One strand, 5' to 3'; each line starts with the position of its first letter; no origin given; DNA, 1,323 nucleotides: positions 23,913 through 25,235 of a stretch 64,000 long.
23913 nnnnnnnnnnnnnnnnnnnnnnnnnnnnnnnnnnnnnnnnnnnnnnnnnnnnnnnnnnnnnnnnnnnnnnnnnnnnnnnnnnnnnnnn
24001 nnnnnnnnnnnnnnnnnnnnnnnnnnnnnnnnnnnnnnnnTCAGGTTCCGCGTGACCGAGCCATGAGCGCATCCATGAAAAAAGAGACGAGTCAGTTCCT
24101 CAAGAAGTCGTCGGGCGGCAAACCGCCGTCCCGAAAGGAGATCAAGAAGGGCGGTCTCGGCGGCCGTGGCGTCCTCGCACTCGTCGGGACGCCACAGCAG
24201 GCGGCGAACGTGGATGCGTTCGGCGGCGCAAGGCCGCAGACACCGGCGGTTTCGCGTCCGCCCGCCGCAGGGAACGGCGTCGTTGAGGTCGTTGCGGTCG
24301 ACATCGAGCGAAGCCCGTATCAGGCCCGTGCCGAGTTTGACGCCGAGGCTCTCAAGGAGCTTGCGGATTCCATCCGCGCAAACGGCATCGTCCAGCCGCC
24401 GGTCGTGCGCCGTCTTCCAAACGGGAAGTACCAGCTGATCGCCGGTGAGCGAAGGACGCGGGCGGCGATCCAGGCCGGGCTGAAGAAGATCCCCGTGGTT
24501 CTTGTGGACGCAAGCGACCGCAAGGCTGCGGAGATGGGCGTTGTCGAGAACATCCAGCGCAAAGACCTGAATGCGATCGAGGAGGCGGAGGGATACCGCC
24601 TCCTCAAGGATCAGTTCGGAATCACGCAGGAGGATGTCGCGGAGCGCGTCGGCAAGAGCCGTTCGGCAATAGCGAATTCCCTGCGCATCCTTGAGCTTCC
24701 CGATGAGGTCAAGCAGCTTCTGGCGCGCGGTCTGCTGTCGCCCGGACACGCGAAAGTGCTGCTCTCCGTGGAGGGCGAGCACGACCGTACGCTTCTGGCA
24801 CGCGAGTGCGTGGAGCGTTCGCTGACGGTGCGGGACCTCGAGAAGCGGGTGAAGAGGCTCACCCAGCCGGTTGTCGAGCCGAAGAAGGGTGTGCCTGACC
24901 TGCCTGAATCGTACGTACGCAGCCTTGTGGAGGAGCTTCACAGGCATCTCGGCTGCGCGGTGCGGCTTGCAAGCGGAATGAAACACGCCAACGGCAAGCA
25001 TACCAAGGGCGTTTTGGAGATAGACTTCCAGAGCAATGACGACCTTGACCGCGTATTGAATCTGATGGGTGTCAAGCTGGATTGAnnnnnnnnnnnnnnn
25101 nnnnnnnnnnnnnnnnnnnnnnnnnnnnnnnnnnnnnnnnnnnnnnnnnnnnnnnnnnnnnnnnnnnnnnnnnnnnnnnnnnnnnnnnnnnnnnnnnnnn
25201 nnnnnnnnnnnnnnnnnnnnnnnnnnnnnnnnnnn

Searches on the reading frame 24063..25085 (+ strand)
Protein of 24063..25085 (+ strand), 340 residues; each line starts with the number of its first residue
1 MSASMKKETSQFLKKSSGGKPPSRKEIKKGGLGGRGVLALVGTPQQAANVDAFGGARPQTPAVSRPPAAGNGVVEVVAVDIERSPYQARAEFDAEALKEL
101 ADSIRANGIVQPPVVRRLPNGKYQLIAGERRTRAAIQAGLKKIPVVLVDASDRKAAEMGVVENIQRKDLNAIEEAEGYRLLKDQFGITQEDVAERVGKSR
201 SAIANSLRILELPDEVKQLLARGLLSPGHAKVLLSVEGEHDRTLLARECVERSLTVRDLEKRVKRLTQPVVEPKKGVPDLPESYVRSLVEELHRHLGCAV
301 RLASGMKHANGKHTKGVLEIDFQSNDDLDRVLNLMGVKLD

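Call 40: search_protein_families(library=pfam, proteins=[window:24063-25085:+], max_evalue=0.001)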
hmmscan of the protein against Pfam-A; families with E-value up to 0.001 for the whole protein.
window:24063-25085:+ (340 aa): 6 families
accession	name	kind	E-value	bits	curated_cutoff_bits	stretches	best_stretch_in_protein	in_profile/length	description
PF17762.8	HTH_ParB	-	2.9e-35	120.9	22.6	1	167-267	1-101/102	ParB HTH domain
PF02195.25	ParB_N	-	4.1e-29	100.9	26.3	1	75-165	5-95/95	ParB N-terminal domain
PF23552.2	ParB_C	-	1.4e-06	28.1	23.8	1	285-334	5-48/50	ParB dimerisation domain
PF23433.1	DUF7119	-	5.2e-06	26.8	30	1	194-262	53-122/141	Family of unknown function (DUF7119)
PF08535.16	KorB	-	1e-05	25.8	22.3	1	186-227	3-44/89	KorB domain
PF01381.28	HTH_3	-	5.4e-05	23.6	23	1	181-204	5-27/55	Helix-turn-helix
